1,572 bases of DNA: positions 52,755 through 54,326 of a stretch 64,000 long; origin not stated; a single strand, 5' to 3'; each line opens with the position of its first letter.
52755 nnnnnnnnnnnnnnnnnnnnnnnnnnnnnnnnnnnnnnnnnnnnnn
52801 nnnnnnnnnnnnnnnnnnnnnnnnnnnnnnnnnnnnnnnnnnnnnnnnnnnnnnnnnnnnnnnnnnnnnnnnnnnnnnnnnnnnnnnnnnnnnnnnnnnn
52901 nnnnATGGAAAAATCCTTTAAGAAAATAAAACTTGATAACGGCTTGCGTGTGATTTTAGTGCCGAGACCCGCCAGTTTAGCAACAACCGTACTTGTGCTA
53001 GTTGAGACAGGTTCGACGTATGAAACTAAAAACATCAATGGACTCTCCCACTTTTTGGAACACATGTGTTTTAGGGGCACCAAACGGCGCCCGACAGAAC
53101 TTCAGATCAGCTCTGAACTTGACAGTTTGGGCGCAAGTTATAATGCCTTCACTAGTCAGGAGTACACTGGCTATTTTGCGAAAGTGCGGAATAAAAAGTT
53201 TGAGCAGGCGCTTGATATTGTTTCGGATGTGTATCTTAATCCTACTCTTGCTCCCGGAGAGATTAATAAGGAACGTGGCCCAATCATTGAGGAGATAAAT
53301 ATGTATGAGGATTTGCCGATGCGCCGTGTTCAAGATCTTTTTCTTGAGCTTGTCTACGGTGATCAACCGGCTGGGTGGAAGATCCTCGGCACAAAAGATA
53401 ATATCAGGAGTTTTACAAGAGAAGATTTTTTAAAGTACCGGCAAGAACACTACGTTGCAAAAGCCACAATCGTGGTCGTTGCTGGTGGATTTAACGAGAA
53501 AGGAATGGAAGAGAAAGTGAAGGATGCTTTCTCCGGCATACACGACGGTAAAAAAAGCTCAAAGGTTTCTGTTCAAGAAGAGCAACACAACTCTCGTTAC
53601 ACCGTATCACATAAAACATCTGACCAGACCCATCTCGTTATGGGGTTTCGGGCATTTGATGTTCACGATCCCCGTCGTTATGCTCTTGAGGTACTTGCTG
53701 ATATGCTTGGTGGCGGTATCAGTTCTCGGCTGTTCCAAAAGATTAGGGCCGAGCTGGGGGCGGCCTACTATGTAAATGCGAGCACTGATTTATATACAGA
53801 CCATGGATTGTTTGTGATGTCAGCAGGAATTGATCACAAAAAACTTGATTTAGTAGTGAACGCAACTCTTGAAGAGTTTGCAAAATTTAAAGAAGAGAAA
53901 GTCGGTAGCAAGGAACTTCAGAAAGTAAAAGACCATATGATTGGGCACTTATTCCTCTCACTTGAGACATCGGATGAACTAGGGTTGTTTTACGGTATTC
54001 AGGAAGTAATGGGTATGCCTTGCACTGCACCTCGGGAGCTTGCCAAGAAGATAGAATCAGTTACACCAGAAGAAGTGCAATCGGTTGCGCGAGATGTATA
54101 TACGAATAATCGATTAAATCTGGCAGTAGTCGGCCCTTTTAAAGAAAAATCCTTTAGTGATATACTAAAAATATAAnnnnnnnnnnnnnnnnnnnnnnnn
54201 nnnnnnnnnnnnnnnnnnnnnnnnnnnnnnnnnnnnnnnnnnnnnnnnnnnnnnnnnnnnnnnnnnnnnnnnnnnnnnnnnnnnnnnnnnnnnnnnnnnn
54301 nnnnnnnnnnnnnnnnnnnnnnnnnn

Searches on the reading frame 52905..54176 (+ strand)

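Call 110: search_protein_families(library=pfam, proteins=[window:52905-54176:+], max_evalue=0.00001)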
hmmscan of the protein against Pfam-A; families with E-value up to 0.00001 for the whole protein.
window:52905-54176:+ (423 aa): 2 families
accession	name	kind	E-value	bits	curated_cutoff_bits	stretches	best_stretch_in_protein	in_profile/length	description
PF05193.26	Peptidase_M16_C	-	2.4e-41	142.1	23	1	169-343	1-179/181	Peptidase M16 inactive domain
PF00675.25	Peptidase_M16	-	5.5e-38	130.6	22.3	1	16-163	2-148/149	Insulinase (Peptidase family M16)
